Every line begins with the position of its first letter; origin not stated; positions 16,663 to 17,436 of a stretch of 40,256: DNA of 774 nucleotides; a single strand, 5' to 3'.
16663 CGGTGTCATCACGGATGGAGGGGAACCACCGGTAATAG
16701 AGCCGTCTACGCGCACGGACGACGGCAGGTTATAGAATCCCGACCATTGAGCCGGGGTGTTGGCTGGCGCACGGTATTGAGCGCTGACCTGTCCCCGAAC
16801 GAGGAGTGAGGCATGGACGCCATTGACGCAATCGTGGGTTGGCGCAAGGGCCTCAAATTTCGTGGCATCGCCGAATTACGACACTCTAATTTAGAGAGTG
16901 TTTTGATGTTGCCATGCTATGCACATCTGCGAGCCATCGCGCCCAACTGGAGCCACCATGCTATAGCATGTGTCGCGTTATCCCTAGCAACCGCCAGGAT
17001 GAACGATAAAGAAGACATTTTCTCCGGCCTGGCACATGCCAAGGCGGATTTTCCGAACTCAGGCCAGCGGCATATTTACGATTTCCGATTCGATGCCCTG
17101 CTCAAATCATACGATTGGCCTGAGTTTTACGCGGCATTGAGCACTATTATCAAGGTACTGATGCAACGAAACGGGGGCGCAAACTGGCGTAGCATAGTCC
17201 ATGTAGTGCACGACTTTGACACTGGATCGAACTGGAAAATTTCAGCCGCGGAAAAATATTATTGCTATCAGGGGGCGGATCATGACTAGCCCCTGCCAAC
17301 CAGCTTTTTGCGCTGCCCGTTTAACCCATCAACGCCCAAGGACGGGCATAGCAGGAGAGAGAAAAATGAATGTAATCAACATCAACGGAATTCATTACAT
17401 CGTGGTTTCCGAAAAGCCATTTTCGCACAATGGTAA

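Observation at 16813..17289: Orphan Cse2/CasB-like (type I-E small subunit) protein in a phage accessory operon: possible anti-CRISPR decoy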

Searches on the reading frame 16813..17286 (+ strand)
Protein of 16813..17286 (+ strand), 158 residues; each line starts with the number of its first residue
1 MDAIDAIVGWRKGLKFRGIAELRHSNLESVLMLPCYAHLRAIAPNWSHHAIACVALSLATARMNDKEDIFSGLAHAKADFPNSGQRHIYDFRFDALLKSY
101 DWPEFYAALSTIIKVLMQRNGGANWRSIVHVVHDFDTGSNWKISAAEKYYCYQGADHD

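Call 4: search_protein_families(library=pfam, proteins=[window:16813-17286:+], max_evalue=10)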
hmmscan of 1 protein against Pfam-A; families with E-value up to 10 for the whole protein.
window:16813-17286:+ (158 aa): 1 family
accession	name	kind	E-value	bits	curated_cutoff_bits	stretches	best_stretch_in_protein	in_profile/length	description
PF09485.15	CRISPR_Cse2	-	4.5e-05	24.3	24.6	1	20-146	3-133/137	CRISPR-associated protein Cse2 (CRISPR_cse2)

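Call 5: search_protein_families(library=ncbifam, proteins=[window:16813-17286:+], max_evalue=10)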
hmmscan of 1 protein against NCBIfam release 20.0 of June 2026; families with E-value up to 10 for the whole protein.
window:16813-17286:+ (158 aa): 1 family
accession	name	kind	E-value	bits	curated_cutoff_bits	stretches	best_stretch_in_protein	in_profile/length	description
TIGR02548.2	casB_cse2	equivalog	7.6e-05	22.9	28.5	1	29-135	32-144/167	type I-E CRISPR-associated protein Cse2/CasB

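Call 6: search_protein_families(library=phrogs, proteins=[window:16813-17286:+], max_evalue=10)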
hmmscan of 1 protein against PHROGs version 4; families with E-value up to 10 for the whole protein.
window:16813-17286:+ (158 aa): 1 family
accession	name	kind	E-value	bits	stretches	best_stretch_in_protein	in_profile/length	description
phrog_31083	-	unknown function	0.3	12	1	106-123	11-28/35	-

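Call 7: search_protein_families(library=padloc, proteins=[window:16813-17286:+], max_evalue=10)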
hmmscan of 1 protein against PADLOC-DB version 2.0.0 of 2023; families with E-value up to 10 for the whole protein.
window:16813-17286:+ (158 aa): 2 families
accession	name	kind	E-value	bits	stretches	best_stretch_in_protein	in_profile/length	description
PDLC01624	Cas11e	-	1.1e-06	27.5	1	20-138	3-112/125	CAS-I-E; effector_SS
PDLC01000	Cas11e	-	0.00012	20.5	1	45-150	48-157/159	CRISPR type I-E/ECOLI-associated protein CasB/Cse2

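Call 8: search_solved_structures(query=window:16813-17286:+, max_evalue=10, show_alignments=3)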
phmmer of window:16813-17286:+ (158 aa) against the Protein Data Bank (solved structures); distinct sequences matched with E-value up to 10: 4.
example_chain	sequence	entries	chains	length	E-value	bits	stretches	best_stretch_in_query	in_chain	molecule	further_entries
9leq_B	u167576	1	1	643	0.25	14.6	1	40-101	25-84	Motility protein PflB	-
9hmf_L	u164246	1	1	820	0.45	13.7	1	40-101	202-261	TPR domain protein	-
2i9w_A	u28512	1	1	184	1.1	12.4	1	66-128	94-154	Hypothetical protein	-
8qai_A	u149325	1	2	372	3.3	10.9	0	49-80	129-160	sc-CC-7-LI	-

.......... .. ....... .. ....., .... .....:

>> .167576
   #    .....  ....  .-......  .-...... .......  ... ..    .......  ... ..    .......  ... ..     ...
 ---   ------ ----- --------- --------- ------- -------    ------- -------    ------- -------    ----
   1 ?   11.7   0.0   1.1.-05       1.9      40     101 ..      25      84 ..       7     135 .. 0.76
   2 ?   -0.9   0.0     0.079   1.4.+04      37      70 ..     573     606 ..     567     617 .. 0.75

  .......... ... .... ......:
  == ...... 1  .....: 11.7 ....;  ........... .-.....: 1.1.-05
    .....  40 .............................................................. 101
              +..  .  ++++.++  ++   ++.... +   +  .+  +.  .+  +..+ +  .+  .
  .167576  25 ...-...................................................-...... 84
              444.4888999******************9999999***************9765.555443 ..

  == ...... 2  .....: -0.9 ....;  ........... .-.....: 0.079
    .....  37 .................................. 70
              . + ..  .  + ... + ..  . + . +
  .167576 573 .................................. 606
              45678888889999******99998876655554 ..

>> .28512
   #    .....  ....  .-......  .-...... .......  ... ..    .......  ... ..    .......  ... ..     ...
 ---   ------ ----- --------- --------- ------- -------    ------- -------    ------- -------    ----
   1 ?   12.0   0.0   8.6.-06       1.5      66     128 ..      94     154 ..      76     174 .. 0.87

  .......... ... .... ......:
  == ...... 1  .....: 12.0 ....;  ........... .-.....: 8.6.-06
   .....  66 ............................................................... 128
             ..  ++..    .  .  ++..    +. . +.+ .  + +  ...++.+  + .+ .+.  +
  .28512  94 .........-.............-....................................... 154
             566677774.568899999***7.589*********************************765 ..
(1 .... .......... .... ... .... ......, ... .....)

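Call 10: find_homologous_proteins(query=window:16813-17286:+, max_evalue=0.001)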
Query window:16813-17286:+ (158 aa): 2 proteins with E <= 0.001 among 6 candidates.
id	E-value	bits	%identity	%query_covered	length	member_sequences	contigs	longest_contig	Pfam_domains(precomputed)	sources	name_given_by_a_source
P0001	1.1e-104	365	100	100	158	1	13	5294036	-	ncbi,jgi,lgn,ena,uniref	ncbi:type I-E CRISPR-associated protein Cse2/CasB [Methylocaldum gracile]|jgi:hypothetical protein|u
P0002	4.5e-83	295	82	100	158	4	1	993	PF09485.16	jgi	jgi:hypothetical protein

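Call 12: find_encoding_contigs(protein=P0001, flank=10000, max_places=10)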
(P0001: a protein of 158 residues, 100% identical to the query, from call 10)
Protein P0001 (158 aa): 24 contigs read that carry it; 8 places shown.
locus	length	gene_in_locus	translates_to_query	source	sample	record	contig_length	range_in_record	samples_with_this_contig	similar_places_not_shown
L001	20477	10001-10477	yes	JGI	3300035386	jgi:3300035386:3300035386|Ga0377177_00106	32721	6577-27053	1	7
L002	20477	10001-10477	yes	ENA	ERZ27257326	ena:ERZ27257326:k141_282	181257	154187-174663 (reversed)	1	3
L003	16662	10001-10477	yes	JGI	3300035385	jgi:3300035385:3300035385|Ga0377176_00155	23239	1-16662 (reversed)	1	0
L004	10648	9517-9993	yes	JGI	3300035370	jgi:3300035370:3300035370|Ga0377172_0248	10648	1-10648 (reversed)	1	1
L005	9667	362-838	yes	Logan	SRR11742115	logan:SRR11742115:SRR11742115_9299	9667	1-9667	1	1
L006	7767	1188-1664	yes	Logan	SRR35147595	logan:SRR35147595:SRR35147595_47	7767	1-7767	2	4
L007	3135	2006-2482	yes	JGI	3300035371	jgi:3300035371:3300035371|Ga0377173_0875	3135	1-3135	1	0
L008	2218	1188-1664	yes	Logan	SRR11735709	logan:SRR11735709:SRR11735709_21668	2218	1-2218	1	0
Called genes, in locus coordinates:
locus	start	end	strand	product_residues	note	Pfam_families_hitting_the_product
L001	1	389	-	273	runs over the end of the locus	-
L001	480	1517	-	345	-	-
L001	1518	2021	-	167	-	-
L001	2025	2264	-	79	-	-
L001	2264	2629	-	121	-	-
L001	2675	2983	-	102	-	-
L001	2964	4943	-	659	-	PF16510:P22_portal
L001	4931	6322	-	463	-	-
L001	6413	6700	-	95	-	PF20901:Sf6_terminase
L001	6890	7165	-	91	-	-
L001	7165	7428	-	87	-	-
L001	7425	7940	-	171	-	-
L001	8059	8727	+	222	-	PF08960:STIV_B116-like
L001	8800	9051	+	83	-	-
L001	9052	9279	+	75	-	-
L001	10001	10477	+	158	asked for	-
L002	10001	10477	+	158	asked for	-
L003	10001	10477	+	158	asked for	-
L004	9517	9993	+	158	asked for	-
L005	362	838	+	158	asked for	-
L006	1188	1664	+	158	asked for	-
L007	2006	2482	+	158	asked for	-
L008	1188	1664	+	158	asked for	-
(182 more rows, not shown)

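Call 13: find_encoding_contigs(protein=P0002, flank=10000, max_places=5)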
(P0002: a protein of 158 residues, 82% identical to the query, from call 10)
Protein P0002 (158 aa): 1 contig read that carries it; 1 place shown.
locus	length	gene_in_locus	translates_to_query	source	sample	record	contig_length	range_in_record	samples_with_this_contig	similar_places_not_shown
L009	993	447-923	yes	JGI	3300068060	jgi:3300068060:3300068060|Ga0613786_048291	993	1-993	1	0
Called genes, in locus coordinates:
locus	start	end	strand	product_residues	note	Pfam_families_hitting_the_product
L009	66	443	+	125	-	-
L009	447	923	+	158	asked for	PF09485:CRISPR_Cse2 (weak)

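Call 24: find_related_loci(query=window:16813-17286:+, collection=genome_contigs, flank=10000)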
Query window:16813-17286:+ (158 aa) in genome_contigs; peptide patterns used: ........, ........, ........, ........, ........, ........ (x = any residue, [..] = any of these).
66 stretches matched a pattern, but none encodes a relative of the query by tblastn (E <= 1e-3).

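Call 30: search_protein_representatives(alignment_id=A1)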
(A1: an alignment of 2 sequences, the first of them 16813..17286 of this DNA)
Query: 2 sequences, 158 profile positions. Proteins with E-value up to 0.001 (for the whole library): 8; up to 1e-10: 2; up to 1e-30: 1. The best 8 are listed.
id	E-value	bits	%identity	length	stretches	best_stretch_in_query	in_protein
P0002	2.6e-103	358.8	-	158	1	1-158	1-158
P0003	2.6e-13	66.3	-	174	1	6-150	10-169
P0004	1.2e-10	57.6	-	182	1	3-150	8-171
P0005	4.9e-06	42.7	-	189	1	5-137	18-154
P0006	7.4e-06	42.1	-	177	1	6-132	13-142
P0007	1.0e-05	41.6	-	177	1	5-130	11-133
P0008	2.6e-05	40.3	-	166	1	8-132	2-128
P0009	1.6e-04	37.8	-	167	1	7-141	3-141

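Call 31: search_protein_families(library=pfam, proteins=[P0003, P0004, P0005, P0006, P0007, P0008, P0009, P0002], max_evalue=0.01)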
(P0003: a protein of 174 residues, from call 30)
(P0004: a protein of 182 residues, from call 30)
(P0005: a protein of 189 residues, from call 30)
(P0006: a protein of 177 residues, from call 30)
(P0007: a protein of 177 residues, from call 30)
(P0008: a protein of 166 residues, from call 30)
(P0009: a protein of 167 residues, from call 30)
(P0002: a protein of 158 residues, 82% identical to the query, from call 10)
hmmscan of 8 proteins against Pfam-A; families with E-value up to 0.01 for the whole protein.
P0003 (174 aa): 0 families

P0004 (182 aa): 1 family
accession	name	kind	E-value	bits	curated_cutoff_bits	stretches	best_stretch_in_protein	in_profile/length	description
PF09485.15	CRISPR_Cse2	-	0.00041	21.3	24.6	1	24-161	2-135/137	CRISPR-associated protein Cse2 (CRISPR_cse2)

P0005 (189 aa): 1 family
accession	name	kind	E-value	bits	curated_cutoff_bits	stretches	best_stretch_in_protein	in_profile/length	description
PF09485.15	CRISPR_Cse2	-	1.2e-15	58.7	24.6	1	33-177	1-137/137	CRISPR-associated protein Cse2 (CRISPR_cse2)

P0006 (177 aa): 1 family
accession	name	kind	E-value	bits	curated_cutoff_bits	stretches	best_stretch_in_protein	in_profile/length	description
PF09485.15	CRISPR_Cse2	-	0.00075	20.4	24.6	1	56-140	34-116/137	CRISPR-associated protein Cse2 (CRISPR_cse2)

P0007 (177 aa): 0 families

P0008 (166 aa): 1 family
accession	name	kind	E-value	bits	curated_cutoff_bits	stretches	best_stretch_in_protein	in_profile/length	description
PF09485.15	CRISPR_Cse2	-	3.9e-06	27.8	24.6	1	40-129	32-123/137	CRISPR-associated protein Cse2 (CRISPR_cse2)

P0009 (167 aa): 1 family
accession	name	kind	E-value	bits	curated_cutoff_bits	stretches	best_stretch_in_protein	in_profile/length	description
PF09485.15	CRISPR_Cse2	-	0.0011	19.9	24.6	1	35-123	26-110/137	CRISPR-associated protein Cse2 (CRISPR_cse2)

P0002 (158 aa): 1 family
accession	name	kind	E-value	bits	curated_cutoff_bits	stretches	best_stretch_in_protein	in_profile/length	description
PF09485.15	CRISPR_Cse2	-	1.7e-06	29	24.6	1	19-136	2-122/137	CRISPR-associated protein Cse2 (CRISPR_cse2)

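Call 32: list_cluster_members(proteins=[P0003, P0004, P0005, P0006, P0007, P0008, P0009, P0001])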
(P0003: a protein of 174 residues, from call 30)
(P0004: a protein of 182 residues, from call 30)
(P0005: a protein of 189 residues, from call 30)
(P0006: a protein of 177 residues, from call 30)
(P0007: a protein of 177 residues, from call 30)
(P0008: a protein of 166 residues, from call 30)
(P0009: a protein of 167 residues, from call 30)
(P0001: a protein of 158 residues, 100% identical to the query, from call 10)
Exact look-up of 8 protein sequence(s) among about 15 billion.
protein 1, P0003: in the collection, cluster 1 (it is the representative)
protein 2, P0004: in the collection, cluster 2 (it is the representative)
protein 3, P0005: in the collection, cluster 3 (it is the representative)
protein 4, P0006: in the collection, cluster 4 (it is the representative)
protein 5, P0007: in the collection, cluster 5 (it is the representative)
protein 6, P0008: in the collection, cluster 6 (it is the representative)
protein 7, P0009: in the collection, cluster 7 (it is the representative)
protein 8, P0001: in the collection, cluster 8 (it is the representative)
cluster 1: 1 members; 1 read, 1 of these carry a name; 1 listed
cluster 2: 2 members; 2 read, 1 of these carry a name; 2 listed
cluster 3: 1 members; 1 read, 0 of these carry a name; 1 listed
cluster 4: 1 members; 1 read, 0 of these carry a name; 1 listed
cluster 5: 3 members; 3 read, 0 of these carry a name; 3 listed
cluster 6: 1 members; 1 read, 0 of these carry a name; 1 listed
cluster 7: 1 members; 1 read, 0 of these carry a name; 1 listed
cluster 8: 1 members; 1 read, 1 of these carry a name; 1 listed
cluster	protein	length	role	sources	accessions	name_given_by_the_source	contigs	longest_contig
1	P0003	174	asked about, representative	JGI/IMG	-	hypothetical protein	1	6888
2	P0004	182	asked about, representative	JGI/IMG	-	hypothetical protein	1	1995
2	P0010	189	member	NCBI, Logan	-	-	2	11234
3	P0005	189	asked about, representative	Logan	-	-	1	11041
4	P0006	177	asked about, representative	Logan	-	-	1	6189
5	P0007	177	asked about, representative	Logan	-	-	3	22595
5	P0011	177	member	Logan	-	-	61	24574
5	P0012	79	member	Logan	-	-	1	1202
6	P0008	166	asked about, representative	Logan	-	-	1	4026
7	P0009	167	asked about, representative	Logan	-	-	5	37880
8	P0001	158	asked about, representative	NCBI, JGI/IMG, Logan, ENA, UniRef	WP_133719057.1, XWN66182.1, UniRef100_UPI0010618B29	type I-E CRISPR-associated protein Cse2/CasB [Methylocaldum gracile] | hypothetical protein | type I-E CRISPR-associated protein Cse2/CasB n=1 Tax=Methylocaldum sp. 0917 TaxID=2485163 ...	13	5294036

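Call 33: find_encoding_contigs(protein=P0003, flank=10000, max_places=3)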
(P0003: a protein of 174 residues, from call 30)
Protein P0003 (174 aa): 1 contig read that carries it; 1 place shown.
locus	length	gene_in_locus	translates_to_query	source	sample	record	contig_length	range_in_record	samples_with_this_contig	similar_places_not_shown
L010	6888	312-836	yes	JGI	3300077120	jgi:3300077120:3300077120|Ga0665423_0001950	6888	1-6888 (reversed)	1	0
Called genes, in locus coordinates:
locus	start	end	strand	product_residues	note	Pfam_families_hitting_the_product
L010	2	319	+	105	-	?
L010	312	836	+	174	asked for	-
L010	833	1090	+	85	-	PF07308:DUF1456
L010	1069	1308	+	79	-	-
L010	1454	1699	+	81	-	-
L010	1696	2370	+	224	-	PF00589:Phage_integrase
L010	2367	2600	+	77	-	PF05406:WGR (weak)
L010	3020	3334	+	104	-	-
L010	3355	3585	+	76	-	-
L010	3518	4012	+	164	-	-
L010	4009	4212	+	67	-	-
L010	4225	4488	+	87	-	-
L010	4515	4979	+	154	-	-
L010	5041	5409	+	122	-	-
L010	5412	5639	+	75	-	-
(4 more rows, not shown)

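Call 34: find_encoding_contigs(protein=P0010, flank=10000, max_places=3)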
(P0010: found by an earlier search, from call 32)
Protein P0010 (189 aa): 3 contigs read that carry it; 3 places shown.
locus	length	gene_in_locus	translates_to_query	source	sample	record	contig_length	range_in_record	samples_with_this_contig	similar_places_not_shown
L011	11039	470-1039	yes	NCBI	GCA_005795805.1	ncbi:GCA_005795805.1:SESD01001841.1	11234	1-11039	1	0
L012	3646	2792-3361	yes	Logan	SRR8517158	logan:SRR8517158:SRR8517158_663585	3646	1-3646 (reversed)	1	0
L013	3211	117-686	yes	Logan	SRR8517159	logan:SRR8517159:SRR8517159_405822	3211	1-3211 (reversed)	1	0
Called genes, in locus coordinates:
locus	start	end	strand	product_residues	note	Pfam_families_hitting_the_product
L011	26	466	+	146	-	-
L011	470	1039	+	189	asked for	-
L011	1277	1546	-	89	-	PF02796:HTH_7 (weak)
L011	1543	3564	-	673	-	PF05876:GpA_ATPase, PF20454:GpA_nuclease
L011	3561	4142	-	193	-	-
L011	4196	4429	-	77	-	-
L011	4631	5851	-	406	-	PF04055:Radical_SAM (weak)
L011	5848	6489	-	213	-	-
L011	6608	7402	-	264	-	-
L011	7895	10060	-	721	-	PF05272:VapE-like_dom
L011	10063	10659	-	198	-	PF21448:DNMK (weak)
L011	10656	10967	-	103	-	-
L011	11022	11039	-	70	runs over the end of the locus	?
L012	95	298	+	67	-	-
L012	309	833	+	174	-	PF00226:DnaJ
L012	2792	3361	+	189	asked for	-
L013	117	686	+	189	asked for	-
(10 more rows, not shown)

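Call 35: find_encoding_contigs(protein=P0005, flank=10000, max_places=2)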
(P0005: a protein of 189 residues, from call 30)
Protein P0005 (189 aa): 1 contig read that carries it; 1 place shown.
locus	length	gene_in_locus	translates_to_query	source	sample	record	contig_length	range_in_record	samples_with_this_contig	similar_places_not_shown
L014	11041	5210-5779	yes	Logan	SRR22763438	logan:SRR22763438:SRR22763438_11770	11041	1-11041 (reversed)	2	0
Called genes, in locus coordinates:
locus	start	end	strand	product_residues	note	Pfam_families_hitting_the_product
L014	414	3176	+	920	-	PF18019:Cas3_HD, PF22590:Cas3-like_C_2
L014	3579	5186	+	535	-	PF09481:CRISPR_Cse1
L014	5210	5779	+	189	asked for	PF09485:CRISPR_Cse2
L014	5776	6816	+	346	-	PF09344:Cas_CT1975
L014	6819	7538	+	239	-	PF09704:Cas_Cas5d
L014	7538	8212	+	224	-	PF08798:CRISPR_assoc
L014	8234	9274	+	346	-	PF17761:DUF1016_N, PF06250:YhcG_C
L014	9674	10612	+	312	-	PF01867:Cas_Cas1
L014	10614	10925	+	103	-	PF09707:Cas_Cas2CT1978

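Call 36: find_encoding_contigs(protein=P0011, flank=10000, max_places=2)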
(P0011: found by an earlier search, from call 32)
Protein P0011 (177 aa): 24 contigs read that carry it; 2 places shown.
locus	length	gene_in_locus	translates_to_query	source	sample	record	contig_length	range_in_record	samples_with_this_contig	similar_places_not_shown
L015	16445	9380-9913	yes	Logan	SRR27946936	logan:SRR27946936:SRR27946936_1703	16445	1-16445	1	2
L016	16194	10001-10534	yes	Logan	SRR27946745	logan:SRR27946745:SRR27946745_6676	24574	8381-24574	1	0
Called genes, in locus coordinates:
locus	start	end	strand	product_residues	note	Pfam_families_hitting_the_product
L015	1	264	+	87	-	?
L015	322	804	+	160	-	-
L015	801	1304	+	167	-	-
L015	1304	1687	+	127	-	-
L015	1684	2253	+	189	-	-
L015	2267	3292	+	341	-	-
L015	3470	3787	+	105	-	PF03946:Ribosomal_L11_N, PF00298:Ribosomal_L11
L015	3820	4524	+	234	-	PF00687:Ribosomal_L1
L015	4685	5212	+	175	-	PF00466:Ribosomal_L10, PF27436:RL10_C (faint)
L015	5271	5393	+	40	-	PF16320:Ribosomal_L12_N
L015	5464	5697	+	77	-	-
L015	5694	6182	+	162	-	-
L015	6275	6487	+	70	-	-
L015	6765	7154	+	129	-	-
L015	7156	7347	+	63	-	-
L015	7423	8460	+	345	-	-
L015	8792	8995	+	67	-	-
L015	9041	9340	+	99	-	-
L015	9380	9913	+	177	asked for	-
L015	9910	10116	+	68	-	-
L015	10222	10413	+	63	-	-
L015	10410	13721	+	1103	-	PF00623:RNA_pol_Rpb1_2, PF04997:RNA_pol_Rpb1_1 (weak), PF00623:RNA_pol_Rpb1_2, PF04983:RNA_pol_Rpb1_3, PF00639:Rotamase, PF04983:RNA_pol_Rpb1_3, PF05000:RNA_pol_Rpb1_4, PF04998:RNA_pol_Rpb1_5, +2 more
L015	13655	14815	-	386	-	PF07508:Recombinase (weak)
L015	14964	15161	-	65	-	PF04448:DUF551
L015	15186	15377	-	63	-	-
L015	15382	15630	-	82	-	-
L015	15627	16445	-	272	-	?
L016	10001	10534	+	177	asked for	-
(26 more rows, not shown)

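Call 37: find_encoding_contigs(protein=P0009, flank=10000, max_places=2)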
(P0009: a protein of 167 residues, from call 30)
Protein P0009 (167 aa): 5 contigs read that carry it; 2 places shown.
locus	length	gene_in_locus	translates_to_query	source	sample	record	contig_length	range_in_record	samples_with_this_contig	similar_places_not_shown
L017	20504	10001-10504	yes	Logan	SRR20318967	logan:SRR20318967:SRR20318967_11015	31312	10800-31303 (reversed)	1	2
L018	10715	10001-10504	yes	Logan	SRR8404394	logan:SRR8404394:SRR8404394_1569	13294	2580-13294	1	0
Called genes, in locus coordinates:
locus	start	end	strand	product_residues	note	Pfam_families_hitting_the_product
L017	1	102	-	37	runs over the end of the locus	?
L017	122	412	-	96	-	-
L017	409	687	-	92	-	-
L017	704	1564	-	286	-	PF13730:HTH_36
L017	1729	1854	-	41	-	-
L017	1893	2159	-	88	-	-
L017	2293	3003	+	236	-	-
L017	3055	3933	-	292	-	PF20404:DUF6694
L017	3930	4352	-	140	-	PF03703:bPH_2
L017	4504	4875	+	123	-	-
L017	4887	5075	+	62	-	-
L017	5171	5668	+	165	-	-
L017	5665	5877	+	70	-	-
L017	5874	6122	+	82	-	-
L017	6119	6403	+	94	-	-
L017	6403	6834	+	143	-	-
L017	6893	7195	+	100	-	-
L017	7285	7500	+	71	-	-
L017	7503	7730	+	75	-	PF13986:DUF4224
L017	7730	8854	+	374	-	PF00589:Phage_integrase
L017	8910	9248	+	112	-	-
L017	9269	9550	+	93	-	-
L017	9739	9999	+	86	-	-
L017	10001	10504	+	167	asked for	-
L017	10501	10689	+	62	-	-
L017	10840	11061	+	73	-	-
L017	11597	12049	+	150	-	-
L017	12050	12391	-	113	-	-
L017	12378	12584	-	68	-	-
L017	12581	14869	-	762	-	-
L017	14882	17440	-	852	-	PF24801:FNIII-A_GpJ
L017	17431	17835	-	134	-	PF00877:NLPC_P60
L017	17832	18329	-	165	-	PF08875:DUF1833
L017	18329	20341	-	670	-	PF27114:Phage_tail_beta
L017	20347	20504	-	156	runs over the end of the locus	-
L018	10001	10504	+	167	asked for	-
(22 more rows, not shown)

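Call 40: find_homologous_proteins(query=A2, max_evalue=0.001)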
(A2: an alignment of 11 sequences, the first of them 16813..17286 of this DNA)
Query A2 (11 sequences) (158 aa, profile of the alignment): 4 proteins with E <= 0.001 among 889 candidates.
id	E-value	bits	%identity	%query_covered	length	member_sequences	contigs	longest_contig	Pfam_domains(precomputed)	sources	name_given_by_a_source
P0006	3.5e-57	211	25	81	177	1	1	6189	-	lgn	-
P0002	4.1e-55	204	82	100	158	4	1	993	PF09485.16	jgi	jgi:hypothetical protein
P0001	3.9e-52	195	100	100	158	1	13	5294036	-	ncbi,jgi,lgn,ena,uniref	ncbi:type I-E CRISPR-associated protein Cse2/CasB [Methylocaldum gracile]|jgi:hypothetical protein|u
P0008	1.5e-51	193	26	93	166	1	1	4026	PF09485.16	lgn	-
